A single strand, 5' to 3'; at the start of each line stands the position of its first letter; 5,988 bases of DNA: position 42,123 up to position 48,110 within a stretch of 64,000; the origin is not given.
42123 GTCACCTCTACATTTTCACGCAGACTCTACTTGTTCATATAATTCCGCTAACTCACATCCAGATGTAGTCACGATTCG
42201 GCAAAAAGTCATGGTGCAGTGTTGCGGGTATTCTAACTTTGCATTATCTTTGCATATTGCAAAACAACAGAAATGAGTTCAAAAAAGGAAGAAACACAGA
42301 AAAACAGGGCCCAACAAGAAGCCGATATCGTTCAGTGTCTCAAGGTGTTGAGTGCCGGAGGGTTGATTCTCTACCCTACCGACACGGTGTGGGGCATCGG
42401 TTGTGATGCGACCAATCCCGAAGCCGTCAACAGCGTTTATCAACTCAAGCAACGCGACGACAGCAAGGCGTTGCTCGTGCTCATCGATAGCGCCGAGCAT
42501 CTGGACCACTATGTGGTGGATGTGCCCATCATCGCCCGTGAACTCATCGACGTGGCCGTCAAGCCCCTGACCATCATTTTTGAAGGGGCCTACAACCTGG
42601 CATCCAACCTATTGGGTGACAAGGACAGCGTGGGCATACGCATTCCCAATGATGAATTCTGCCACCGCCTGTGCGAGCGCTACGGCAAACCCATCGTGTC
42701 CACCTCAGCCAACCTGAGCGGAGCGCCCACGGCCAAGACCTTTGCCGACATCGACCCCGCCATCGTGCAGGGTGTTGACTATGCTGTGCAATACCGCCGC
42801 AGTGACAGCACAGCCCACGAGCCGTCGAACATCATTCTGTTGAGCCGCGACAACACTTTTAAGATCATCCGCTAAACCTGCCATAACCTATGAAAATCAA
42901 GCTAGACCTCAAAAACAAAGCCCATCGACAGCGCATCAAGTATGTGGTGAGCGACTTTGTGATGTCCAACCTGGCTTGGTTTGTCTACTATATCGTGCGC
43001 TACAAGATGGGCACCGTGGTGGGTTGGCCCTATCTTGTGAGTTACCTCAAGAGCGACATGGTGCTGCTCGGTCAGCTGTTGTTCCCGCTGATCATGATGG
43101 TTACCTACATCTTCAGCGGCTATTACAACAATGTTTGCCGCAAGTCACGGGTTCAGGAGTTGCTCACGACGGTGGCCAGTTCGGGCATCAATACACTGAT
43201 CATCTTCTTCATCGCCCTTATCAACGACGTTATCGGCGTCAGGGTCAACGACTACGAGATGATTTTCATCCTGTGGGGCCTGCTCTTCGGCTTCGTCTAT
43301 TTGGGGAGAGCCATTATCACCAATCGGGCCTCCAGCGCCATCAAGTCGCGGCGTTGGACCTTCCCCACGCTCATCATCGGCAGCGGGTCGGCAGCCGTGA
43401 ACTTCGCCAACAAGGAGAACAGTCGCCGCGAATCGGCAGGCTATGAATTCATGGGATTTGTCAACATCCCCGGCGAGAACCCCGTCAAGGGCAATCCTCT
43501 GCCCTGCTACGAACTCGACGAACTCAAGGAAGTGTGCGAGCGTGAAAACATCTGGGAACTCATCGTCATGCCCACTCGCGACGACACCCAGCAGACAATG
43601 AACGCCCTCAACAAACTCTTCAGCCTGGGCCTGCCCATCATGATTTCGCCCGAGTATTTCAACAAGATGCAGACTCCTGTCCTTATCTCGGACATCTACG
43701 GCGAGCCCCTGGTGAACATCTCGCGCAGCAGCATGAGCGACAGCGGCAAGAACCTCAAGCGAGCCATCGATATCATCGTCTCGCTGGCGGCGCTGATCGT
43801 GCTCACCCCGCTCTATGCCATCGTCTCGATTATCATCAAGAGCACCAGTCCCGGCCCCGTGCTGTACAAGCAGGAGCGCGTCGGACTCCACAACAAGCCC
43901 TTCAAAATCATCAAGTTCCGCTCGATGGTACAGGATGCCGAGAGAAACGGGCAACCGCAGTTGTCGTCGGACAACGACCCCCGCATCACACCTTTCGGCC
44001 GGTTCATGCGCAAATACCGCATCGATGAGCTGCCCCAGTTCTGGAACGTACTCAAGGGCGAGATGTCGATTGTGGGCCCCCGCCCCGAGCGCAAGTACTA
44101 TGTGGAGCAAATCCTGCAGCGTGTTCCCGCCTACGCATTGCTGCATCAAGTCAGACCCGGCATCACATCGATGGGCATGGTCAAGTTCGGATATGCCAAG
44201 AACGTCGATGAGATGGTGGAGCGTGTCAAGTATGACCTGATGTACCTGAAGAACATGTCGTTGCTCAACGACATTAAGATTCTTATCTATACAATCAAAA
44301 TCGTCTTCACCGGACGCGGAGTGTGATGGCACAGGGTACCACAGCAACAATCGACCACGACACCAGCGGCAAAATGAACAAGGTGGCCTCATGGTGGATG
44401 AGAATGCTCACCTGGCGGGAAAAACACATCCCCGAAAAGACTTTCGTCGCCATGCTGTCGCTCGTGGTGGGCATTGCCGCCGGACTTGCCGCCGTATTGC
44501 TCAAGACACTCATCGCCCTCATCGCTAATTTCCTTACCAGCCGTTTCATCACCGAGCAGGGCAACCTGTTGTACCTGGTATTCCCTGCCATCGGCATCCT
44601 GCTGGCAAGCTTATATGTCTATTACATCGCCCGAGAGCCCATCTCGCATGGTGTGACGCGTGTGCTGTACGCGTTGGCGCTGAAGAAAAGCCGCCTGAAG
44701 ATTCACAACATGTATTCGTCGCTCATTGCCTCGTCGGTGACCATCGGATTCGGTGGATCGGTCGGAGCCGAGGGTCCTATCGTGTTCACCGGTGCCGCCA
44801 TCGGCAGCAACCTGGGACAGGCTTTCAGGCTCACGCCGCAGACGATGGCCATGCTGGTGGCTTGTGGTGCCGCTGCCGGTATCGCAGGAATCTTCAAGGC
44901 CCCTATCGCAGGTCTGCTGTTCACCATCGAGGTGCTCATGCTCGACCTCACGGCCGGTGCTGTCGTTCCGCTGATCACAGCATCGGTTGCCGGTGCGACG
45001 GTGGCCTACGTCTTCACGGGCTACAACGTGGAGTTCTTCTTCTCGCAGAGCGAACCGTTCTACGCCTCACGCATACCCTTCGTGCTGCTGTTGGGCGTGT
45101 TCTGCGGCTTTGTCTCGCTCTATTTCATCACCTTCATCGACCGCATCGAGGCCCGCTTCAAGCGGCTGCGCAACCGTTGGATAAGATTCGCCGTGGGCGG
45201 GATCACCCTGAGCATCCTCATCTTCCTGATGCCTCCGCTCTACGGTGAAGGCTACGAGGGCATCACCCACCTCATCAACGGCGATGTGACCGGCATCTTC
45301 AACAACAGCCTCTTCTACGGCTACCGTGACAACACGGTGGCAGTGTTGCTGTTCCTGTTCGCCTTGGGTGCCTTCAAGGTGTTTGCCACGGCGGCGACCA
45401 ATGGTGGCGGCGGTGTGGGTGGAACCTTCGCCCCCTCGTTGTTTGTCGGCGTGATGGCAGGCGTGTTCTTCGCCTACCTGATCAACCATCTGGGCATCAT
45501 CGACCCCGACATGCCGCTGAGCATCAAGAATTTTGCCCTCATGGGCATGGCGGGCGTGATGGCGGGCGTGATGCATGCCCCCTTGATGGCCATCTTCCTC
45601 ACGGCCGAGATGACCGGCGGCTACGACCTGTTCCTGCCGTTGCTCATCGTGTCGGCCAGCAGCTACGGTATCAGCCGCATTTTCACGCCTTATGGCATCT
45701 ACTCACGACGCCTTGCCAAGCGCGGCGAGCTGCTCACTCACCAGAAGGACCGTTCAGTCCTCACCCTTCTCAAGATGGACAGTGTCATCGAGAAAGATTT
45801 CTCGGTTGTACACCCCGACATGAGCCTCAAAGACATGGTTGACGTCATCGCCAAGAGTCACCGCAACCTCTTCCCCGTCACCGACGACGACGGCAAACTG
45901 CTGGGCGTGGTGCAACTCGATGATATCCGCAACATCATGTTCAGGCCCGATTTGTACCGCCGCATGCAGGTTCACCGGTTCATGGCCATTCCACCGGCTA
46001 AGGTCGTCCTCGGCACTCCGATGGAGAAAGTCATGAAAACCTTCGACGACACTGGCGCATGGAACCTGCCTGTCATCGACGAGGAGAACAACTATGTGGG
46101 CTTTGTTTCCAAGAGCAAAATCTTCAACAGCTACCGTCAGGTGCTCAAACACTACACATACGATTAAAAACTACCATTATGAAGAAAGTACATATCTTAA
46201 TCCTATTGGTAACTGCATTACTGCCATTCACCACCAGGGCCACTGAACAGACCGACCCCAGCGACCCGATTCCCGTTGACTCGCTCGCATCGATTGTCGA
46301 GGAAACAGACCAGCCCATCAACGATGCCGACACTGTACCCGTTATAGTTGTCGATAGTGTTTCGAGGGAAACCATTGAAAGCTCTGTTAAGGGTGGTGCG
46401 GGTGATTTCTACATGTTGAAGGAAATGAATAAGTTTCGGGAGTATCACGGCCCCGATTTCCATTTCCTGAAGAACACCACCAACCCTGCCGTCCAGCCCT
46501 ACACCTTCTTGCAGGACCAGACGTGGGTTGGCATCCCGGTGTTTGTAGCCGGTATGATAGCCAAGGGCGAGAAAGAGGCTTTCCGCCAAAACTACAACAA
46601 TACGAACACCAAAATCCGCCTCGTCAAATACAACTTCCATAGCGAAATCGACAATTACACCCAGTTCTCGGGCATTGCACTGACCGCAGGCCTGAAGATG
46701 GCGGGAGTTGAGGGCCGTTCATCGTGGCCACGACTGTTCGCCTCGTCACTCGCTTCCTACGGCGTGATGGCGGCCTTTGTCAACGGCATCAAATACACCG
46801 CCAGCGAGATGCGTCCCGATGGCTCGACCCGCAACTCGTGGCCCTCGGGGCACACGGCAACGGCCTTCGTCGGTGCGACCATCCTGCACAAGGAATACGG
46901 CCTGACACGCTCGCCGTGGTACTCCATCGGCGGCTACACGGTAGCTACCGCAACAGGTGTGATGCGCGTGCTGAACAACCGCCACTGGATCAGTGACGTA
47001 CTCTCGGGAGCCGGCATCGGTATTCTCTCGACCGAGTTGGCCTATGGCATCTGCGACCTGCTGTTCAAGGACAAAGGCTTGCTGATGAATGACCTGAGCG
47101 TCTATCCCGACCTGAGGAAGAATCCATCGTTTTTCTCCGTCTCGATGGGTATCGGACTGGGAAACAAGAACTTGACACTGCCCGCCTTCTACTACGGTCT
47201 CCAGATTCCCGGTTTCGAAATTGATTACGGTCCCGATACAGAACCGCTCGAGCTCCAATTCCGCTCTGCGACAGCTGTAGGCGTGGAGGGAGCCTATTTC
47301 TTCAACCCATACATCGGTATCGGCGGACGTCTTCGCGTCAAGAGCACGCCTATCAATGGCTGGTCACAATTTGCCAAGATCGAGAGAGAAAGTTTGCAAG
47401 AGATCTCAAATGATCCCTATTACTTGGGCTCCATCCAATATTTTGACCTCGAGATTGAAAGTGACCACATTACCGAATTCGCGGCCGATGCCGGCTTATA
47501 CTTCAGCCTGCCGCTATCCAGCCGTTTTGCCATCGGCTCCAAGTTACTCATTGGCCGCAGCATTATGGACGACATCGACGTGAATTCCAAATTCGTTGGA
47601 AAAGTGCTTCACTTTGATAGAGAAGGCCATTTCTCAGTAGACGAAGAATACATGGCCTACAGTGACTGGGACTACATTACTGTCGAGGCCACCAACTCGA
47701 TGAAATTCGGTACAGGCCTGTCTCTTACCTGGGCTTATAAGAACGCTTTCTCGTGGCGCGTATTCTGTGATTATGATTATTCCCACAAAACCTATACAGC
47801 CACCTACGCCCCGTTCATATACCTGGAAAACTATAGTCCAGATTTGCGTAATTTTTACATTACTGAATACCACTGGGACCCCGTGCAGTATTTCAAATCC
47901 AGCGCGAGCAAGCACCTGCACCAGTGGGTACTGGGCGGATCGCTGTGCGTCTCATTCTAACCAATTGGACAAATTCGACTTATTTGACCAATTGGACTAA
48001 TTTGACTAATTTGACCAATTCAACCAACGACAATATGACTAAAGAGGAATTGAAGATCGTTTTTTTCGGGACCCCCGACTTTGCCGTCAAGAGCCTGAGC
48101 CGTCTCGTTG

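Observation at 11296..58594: Five secreted hydrolases of three unrelated catalytic classes share a C-terminal dockerin-like double repeat and have no recognisable T9SS sorting domain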

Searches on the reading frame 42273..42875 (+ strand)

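Call 18: search_protein_families(library=pfam, proteins=[window:42273-42875:+], max_evalue=0.01)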
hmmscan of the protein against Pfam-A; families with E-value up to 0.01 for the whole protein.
window:42273-42875:+ (200 aa): 1 family
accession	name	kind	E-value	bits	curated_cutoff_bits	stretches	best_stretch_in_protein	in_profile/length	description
PF01300.24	Sua5_yciO_yrdC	-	1.5e-45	155.3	25.1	1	25-200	2-176/178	Telomere recombination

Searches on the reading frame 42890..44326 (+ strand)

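Call 18: search_protein_families(library=pfam, proteins=[window:42890-44326:+], max_evalue=0.01)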
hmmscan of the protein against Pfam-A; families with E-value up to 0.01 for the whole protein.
window:42890-44326:+ (478 aa): 1 family
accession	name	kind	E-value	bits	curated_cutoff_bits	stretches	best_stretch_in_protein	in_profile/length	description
PF02397.22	Bac_transf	-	1.6e-67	226.9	27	1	290-473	1-178/179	Bacterial sugar transferase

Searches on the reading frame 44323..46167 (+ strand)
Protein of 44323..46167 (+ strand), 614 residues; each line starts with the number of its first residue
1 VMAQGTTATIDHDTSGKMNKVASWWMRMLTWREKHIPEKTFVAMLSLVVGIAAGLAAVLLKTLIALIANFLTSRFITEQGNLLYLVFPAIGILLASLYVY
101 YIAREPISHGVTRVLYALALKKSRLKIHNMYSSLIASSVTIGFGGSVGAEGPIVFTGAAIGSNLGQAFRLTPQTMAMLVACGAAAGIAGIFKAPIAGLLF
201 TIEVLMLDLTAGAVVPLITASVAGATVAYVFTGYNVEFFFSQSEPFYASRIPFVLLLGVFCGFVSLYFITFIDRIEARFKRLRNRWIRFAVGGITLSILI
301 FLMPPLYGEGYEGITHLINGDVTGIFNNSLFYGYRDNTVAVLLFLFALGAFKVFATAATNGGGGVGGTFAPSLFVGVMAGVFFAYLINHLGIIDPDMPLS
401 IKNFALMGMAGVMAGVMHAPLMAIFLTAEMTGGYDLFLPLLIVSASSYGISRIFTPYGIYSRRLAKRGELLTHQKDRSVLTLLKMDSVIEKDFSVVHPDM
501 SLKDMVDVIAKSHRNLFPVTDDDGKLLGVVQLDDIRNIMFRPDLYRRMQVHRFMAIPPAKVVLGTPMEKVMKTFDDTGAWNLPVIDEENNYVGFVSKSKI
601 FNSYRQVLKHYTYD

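Call 18: search_protein_families(library=pfam, proteins=[window:44323-46167:+], max_evalue=0.01)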
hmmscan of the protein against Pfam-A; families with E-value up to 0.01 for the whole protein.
window:44323-46167:+ (614 aa): 2 families
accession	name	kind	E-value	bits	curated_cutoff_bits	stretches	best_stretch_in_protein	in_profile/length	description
PF00654.25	Voltage_CLC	-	5.2e-79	266.3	24.8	1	92-452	2-346/346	Voltage gated chloride channel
PF00571.33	CBS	-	8.5e-16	58.5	24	2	488-538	4-54/57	CBS domain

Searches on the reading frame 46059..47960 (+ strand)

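Call 19: search_protein_families(library=pfam, proteins=[window:46059-47960:+], max_evalue=0.01)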
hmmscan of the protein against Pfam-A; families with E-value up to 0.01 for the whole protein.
window:46059-47960:+ (633 aa): 2 families
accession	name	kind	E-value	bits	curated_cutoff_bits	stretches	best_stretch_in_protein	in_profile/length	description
PF01569.27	PAP2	-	8.9e-15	55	27.2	1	255-329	47-122/130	PAP2 superfamily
PF14360.12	PAP2_C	-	0.0053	17.7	27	0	263-325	8-69/74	PAP2 superfamily C-terminal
